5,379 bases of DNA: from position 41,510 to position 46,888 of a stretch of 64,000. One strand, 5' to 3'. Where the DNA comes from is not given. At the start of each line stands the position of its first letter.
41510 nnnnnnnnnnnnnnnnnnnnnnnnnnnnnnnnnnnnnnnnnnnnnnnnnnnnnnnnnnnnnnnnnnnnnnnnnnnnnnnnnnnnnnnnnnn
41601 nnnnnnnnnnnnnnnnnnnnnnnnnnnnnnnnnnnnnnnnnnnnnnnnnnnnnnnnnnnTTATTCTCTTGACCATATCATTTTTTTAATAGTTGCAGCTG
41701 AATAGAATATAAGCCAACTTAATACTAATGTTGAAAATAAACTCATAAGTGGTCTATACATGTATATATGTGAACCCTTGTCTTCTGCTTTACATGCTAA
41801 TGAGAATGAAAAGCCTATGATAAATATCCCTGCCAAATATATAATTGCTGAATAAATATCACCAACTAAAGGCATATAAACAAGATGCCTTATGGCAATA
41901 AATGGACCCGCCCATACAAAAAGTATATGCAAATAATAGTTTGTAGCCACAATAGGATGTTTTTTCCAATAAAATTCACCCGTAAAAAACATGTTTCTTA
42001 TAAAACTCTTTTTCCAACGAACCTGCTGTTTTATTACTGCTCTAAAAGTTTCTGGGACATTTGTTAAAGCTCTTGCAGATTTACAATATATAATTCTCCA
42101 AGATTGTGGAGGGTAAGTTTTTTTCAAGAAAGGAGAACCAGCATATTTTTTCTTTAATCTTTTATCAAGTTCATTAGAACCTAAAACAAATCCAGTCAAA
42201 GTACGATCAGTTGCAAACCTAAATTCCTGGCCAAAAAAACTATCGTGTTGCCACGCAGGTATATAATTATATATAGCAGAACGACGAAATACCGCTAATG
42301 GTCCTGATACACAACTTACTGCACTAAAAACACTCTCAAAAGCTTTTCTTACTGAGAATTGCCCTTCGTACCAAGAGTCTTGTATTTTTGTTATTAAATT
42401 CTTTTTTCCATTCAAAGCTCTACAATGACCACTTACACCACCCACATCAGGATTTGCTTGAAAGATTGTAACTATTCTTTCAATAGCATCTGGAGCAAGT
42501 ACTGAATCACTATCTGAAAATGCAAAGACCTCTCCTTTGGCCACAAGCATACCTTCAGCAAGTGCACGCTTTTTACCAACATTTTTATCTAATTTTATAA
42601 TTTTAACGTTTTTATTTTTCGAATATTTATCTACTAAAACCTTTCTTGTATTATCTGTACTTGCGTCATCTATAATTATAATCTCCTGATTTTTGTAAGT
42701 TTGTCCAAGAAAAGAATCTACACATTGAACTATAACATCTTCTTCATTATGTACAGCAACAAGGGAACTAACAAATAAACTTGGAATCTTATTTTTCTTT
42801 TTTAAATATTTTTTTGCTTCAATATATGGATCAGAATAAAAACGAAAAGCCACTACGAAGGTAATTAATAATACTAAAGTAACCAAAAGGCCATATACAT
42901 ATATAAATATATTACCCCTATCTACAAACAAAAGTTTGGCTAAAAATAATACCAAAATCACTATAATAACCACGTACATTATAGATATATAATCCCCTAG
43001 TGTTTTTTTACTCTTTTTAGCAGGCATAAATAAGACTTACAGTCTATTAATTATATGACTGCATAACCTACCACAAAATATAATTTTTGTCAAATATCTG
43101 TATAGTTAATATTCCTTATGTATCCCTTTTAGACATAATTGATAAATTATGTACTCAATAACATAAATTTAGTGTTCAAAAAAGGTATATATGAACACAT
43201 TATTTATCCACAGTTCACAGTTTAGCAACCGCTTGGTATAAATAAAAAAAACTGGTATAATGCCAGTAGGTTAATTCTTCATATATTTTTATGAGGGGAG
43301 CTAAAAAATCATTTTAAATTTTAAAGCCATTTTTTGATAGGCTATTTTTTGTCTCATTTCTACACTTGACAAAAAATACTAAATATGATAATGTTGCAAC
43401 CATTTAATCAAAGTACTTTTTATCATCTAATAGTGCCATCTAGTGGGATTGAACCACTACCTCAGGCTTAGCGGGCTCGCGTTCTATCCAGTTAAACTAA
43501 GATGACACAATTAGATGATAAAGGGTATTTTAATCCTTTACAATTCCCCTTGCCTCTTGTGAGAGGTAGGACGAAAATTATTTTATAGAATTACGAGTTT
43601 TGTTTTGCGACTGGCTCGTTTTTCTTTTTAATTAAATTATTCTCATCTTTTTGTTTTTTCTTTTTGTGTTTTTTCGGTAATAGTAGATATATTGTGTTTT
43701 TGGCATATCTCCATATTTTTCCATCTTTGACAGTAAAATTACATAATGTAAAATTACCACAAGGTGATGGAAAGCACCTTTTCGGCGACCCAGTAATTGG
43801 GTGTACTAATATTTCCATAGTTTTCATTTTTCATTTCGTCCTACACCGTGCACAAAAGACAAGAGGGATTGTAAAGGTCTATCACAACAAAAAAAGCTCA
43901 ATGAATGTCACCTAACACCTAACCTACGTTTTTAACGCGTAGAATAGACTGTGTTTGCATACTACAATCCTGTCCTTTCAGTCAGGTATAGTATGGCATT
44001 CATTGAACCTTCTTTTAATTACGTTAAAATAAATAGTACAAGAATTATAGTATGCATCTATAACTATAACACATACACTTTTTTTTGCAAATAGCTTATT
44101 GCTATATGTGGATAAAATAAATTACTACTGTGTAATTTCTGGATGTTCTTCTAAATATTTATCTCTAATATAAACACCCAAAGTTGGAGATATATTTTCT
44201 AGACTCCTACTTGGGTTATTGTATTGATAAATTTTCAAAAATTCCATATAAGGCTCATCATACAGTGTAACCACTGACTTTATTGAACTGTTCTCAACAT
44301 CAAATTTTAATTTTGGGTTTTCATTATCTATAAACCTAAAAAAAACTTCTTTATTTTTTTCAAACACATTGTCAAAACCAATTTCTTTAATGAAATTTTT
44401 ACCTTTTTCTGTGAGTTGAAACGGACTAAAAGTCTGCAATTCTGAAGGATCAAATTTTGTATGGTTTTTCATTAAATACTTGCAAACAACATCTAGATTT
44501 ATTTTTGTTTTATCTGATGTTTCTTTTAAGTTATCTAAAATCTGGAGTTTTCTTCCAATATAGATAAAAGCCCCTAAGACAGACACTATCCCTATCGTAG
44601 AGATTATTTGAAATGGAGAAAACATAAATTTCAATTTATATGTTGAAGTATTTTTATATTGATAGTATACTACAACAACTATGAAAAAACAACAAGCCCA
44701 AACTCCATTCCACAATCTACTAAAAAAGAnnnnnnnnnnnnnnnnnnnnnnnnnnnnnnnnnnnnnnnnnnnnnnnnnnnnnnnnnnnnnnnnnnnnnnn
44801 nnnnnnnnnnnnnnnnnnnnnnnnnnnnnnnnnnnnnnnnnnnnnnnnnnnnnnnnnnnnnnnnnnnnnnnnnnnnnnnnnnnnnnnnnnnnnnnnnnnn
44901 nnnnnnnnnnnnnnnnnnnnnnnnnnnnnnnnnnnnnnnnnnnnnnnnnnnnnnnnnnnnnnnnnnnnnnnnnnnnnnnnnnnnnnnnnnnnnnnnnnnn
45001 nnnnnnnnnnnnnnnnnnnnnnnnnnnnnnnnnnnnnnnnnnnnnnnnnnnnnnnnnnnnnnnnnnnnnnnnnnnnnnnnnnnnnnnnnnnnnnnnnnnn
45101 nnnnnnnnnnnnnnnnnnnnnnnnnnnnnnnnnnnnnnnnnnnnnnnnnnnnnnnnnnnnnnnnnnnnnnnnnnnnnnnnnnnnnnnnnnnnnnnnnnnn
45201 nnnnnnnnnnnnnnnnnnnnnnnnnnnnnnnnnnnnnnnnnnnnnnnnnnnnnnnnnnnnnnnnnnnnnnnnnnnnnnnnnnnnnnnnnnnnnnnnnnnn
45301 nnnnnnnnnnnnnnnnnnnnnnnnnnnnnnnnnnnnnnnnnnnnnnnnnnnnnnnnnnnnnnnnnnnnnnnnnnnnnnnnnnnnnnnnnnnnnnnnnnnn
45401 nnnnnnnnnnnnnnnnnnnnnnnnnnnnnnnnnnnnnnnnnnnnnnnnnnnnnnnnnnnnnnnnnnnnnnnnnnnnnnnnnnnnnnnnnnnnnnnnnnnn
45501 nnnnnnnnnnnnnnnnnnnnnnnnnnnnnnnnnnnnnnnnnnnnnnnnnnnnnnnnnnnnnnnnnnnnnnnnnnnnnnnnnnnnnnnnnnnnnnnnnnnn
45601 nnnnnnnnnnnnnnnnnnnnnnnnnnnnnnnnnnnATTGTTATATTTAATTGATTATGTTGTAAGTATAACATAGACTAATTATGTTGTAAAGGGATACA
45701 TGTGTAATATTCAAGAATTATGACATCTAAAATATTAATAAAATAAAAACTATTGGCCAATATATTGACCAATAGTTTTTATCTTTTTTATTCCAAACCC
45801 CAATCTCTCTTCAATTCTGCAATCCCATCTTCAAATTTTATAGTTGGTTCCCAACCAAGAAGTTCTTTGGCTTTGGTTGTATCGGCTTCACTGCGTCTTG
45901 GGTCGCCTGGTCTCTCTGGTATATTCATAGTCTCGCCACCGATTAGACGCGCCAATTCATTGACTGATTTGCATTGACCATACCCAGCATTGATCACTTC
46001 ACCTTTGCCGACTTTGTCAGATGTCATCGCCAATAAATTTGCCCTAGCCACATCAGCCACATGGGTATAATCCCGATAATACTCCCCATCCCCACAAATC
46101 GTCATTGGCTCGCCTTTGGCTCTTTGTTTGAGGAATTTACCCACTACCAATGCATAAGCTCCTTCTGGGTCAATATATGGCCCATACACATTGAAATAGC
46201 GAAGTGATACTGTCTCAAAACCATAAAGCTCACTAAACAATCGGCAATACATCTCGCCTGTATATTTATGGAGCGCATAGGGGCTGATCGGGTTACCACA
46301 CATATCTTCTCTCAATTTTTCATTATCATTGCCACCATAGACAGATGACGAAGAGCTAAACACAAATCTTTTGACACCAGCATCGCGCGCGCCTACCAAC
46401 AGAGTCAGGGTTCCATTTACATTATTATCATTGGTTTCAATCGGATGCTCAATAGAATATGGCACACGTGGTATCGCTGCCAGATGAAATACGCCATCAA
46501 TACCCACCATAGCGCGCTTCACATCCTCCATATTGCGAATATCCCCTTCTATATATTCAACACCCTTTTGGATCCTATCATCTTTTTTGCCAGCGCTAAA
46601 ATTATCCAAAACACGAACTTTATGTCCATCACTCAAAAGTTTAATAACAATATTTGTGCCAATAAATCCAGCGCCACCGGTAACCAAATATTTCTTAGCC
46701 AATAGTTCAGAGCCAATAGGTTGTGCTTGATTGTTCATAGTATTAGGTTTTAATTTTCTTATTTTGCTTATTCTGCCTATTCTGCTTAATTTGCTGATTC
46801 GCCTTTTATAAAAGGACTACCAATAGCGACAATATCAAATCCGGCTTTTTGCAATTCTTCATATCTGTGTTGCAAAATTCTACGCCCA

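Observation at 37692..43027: EPS synthase/modification operon: PgaC-like GT2 synthase overlapping a 1327-aa heparinase-II/III + CE4 deacetylase multi-domain protein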

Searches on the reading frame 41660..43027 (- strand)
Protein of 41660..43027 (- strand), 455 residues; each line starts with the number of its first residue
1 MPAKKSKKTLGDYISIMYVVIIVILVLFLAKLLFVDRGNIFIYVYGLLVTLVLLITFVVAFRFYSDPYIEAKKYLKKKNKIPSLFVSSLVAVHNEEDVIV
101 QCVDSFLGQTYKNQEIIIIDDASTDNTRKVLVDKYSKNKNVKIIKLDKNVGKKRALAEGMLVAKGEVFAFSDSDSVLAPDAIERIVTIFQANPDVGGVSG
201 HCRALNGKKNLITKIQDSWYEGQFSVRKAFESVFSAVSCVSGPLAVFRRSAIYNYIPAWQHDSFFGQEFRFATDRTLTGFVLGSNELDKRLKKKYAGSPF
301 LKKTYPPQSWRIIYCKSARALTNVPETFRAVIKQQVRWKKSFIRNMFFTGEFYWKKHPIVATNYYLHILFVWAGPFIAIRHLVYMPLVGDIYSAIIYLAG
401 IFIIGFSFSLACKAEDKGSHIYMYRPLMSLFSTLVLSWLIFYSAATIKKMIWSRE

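Call 5: search_protein_families(library=pfam, proteins=[window:41660-43027:-], max_evalue=0.01)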
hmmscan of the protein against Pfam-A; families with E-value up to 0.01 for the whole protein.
window:41660-43027:- (455 aa): 7 families
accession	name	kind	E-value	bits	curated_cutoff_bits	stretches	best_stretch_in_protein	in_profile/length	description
PF00535.33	Glycos_transf_2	-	5.5e-33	114.7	23.3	1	89-253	3-165/168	Glycosyl transferase family 2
PF13641.12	Glyco_tranf_2_3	-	8.7e-17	62.3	27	1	87-339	4-228/230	Glycosyltransferase like family 2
PF03142.21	Chitin_synth_2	-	2.2e-15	56.8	27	1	144-347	181-379/527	Chitin synthase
PF13632.12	Glyco_trans_2_3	-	8.6e-07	29.4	27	1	172-254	6-86/198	Glycosyl transferase family group 2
PF10111.15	Glyco_tranf_2_2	-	8.8e-07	29.1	27.3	1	99-191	15-108/276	Glycosyltransferase like family 2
PF13506.12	Glyco_transf_21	-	1.3e-06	28.4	21.7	1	152-252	18-114/174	Glycosyl transferase family 21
PF13704.12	Glyco_tranf_2_4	-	0.0044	17.9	27.5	1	93-155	1-57/98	Glycosyl transferase family 2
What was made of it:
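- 41660..43027 (-): Processive membrane GT2 synthase (455 aa) of the chitin-synthase/hyaluronan-synthase/NodC type. It is the first gene of the operon. Pfam Glycos_transf_2 5.5e-33 and Chitin_synth_2 2.2e-15 (call 5).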

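Call 6: search_protein_families(library=ncbifam, proteins=[window:41660-43027:-], max_evalue=0.01)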
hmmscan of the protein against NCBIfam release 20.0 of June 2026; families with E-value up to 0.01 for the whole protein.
window:41660-43027:- (455 aa): 28 families (the best 25 are shown)
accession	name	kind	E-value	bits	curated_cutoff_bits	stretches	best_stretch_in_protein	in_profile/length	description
TIGR03937.1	PgaC_IcaA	equivalog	5.5e-39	134.3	422.3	2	40-262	3-221/407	poly-beta-1,6-N-acetyl-D-glucosamine synthase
TIGR04242.1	nodulat_NodC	equivalog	7.9e-36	123.8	550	1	55-282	19-248/395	chitooligosaccharide synthase NodC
TIGR03111.1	glyc2_xrt_Gpos1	hypoth_equivalog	2.5e-18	66.1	363.95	1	54-252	22-227/439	TIGR03111 family XrtG-associated glycosyltransferase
NF007482.0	PRK10073.1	equivalog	2.6e-18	66.1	423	1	86-192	8-113/334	glycosyltransferase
NF047683.1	TeichurnBiosyTuaG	equivalog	1.6e-17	64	400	1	86-192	8-114/252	teichuronic acid biosynthesis protein TuaG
NF053739.1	GlytfEpsEBac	equivalog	4.9e-15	55.2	450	1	86-194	3-112/265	glycosyltransferase EpsE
TIGR03965.1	mycofact_glyco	equivalog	6.3e-15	55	280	1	86-216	76-205/467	mycofactocin biosynthesis glycosyltransferase MftF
NF041394.1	GtaseAglG_Halo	equivalog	2.3e-14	53.4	440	1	90-195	7-113/304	glucosyl-dolichyl phosphate glucuronosyltransferase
NF047588.1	GlcsyltransPgfSStrep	equivalog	8.8e-12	44.8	500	1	86-220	3-138/308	glycosyltransferase PgfS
NF050050.1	ProtGlycPglI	equivalog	1.4e-10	41.1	500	1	85-187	3-106/306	GalNAc(5)-diNAcBac-PP-undecaprenol beta-1,3-glucosyltransferase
NF041875.1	EPS_EpsD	equivalog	4.3e-10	39.5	370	1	87-192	2-107/325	exopolysaccharide biosynthesis glycosyltransferase EpsD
NF007986.1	PRK10714.1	equivalog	3.2e-09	36.2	529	1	86-203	8-129/316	undecaprenyl-phosphate 4-deoxy-4-formamido-L-arabinose transferase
TIGR04283.1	glyco_like_mftF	equivalog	5.2e-09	36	182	1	88-193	3-101/221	TIGR04283 family arsenosugar biosynthesis glycosyltransferase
NF038299.1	EPS_HpsN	equivalog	5.2e-09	35.5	425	1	86-201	3-118/317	hormogonium polysaccharide biosynthesis glycosyltransferase HpsN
NF038302.1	EPS_HpsE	equivalog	1.5e-08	34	300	1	93-203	10-125/307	hormogonium polysaccharide biosynthesis glycosyltransferase HpsE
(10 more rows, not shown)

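Call 8: search_solved_structures(query=window:41660-43027:-, max_evalue=0.01)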
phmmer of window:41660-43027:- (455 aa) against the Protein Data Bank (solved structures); distinct sequences matched with E-value up to 0.01: 43.
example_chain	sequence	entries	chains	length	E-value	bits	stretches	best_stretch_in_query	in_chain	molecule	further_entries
8smm_A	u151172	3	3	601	7.8e-18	67.7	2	167-283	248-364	Hyaluronan synthase 1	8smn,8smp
8vh7_A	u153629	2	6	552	2.7e-17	66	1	76-226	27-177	Heparosan synthase B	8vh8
8viw_A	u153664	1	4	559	2.7e-17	65.9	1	76-226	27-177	Heparosan synthase B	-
7sp7_A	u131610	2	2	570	1.9e-14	56.6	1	106-417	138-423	Hyaluronan synthase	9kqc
8snc_A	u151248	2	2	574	1.9e-14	56.6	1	106-417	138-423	Hyaluronan synthase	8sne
2z87_A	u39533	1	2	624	2.7e-14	56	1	81-213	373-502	Chondroitin synthase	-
2z86_A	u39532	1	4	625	2.7e-14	56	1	81-213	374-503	Chondroitin synthase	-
8snd_A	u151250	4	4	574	9.1e-14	54.3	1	106-417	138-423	Hyaluronan synthase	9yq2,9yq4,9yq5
7sp6_A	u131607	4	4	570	9.1e-14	54.3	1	106-417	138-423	Hyaluronan synthase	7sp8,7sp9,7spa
3bcv_A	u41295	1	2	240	2e-13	53.2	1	86-183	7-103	Putative glycosyltransferase protein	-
5hea_A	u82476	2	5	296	3.2e-13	52.5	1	86-186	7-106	Putative glycosyltransferase (GalT1)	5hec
5ekp_C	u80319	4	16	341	1.1e-09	40.8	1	86-195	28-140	Uncharacterized glycosyltransferase sll0501 | Glycosyltransferase sll0501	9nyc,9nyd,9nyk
9nye_A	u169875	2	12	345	1.2e-09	40.8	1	86-195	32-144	Glycosyltransferase sll0501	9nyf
5eke_A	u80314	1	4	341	1.2e-09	40.8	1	86-195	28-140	Uncharacterized glycosyltransferase sll0501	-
6p61_A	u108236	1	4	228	4.2e-09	39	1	82-199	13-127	Glycosyltransferase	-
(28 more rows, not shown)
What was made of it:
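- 41660..43027 (-): Best PDB relatives are hyaluronan synthases (call 8).
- On Chitin synthase / hyaluronan synthase / NodC branch of processive GT2: HAS structures align over aa 106-417 (call 8).
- Closest known: Class I hyaluronan synthases and the streptococcal has operon. Same: The best solved relatives of the GT2; the Chlorella-virus HAS aligns over aa 106-417, including the membrane part (call 8).
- The GT2's best solved relatives are hyaluronan synthases (call 8). The GT2 has chitin-synthase/HAS-type motifs and its PDB relatives are of that type (calls 5, 8).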

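Call 46: find_related_loci(query=A3, collection=viral_contigs, flank=6000)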
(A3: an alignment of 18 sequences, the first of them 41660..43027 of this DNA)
Query A3 (455 aa) in viral_contigs; peptide patterns used: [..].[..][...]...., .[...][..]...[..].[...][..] (x = any residue, [..] = any of these).
29 stretches matched a pattern; 1 encode a relative of the query (tblastn E <= 1e-3); 1 distinct loci.
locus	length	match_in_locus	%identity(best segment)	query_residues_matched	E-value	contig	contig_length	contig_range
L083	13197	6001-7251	28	14-453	2e-51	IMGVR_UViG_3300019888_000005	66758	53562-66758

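Call 64: search_protein_families(library=pfam, proteins=[L083:6678-8864:+], max_evalue=0.0001)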
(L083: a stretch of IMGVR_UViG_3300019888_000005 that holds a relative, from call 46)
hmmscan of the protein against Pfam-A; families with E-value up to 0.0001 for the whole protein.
L083:6678-8864:+ (728 aa): 1 family
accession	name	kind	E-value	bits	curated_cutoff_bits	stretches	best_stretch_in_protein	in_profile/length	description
PF01522.26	Polysacc_deac_1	-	3.5e-14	53.3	23.1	1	332-472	4-110/124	Polysaccharide deacetylase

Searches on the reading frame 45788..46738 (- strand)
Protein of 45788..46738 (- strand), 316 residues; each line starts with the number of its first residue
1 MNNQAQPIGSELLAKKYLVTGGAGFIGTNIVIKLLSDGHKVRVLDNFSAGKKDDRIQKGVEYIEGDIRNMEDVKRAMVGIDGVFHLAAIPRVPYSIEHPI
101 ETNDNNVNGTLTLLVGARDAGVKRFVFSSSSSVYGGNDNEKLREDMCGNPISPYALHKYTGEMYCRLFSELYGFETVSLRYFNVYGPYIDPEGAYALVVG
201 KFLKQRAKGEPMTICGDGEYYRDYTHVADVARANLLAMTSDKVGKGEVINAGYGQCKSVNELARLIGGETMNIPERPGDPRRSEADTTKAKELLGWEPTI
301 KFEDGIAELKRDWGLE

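Call 5: search_protein_families(library=pfam, proteins=[window:45788-46738:-], max_evalue=0.01)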
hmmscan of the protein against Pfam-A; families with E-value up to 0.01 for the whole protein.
window:45788-46738:- (316 aa): 10 families
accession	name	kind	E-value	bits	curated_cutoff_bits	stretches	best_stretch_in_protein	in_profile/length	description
PF01370.27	Epimerase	-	6e-62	209.6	20.9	1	18-252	2-240/240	NAD dependent epimerase/dehydratase family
PF16363.11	GDP_Man_Dehyd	-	7.4e-55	187.1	27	1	18-308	1-331/332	GDP-mannose 4,6 dehydratase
PF01073.25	3Beta_HSD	-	1.7e-26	93.3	22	1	18-238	1-229/280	3-beta hydroxysteroid dehydrogenase/isomerase family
PF02719.21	Polysacc_synt_2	-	2.6e-15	56.8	20.2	1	18-265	2-242/293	Polysaccharide biosynthesis protein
PF13460.12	NAD_binding_10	-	5e-13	49.8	27.2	1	21-140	1-110/184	NAD(P)H-binding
PF05368.20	NmrA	-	1.7e-10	41.5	27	1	15-130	3-107/298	NmrA-like family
PF04321.23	RmlD_sub_bind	-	1.6e-09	37.7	27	1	16-239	2-198/287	RmlD substrate binding domain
PF07993.18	NAD_binding_4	-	4.6e-08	33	20.1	1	19-151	1-157/258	Male sterility protein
PF08659.16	KR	-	0.00035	21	22.6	1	17-135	3-142/180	KR domain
PF00106.31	adh_short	-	0.0014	18.5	26.6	1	17-80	3-71/195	short chain dehydrogenase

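Call 6: search_protein_families(library=ncbifam, proteins=[window:45788-46738:-], max_evalue=0.01)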
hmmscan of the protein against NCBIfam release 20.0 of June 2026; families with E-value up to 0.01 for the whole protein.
window:45788-46738:- (316 aa): 49 families (the best 25 are shown)
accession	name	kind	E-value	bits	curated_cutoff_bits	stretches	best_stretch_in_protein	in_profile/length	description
NF011728.1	PRK15181.1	equivalog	9.3e-59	199.2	760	1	13-308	14-332/348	Vi polysaccharide biosynthesis UDP-N-acetylglucosaminuronic acid C-4 epimerase TviC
TIGR01179.1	galE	equivalog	2e-54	184.7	262.3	1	17-307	2-318/332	UDP-glucose 4-epimerase GalE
TIGR01181.1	dTDP_gluc_dehyt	equivalog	6.8e-41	140.4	365.1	1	16-308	1-306/321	dTDP-glucose 4,6-dehydratase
TIGR04180.1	EDH_00030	hypoth_equivalog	1e-40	139.7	475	1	18-299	2-295/297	NAD-dependent 4,6-dehydratase LegB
NF007956.0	PRK10675.1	subfamily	2.5e-34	118.9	394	1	17-304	3-320/338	UDP-glucose 4-epimerase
TIGR02197.1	heptose_epim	equivalog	1.9e-32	112.7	274.6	1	18-268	2-258/316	ADP-glyceromanno-heptose 6-epimerase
TIGR03466.1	HpnA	hypoth_equivalog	1.9e-24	86.2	367.65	1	16-163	2-150/327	hopanoid-associated sugar epimerase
NF007490.0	PRK10084.1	subfamily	3e-24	85.7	649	1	16-308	2-329/361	dTDP-glucose 4,6-dehydratase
NF007582.0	PRK10217.1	equivalog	3.6e-22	78.9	698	1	15-306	2-324/355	dTDP-glucose 4,6-dehydratase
NF008360.0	PRK11150.1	equivalog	2.3e-21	76.3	452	1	18-264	3-248/310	ADP-glyceromanno-heptose 6-epimerase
NF042422.1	oxyalk_red_OleD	equivalog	4.2e-21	75.7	580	1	16-244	2-221/329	2-alkyl-3-oxoalkanoate reductase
NF052578.1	StrlDmthSdmBMthl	equivalog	8.8e-20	71.7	600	1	18-255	4-233/328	sterol demethylase protein SdmB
NF042423.1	oxyalk_red_Shew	equivalog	6.1e-19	68.3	580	1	15-239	9-222/331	2-alkyl-3-oxoalkanoate reductase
NF041293.1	G6PDh_Azf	equivalog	3.4e-17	62.7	400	1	16-183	4-181/252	NAD-dependent glucose-6-phosphate dehydrogenase Azf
NF043036.1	ErythonDh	equivalog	9.7e-17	61.1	325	1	16-165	2-160/321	D-erythronate dehydrogenase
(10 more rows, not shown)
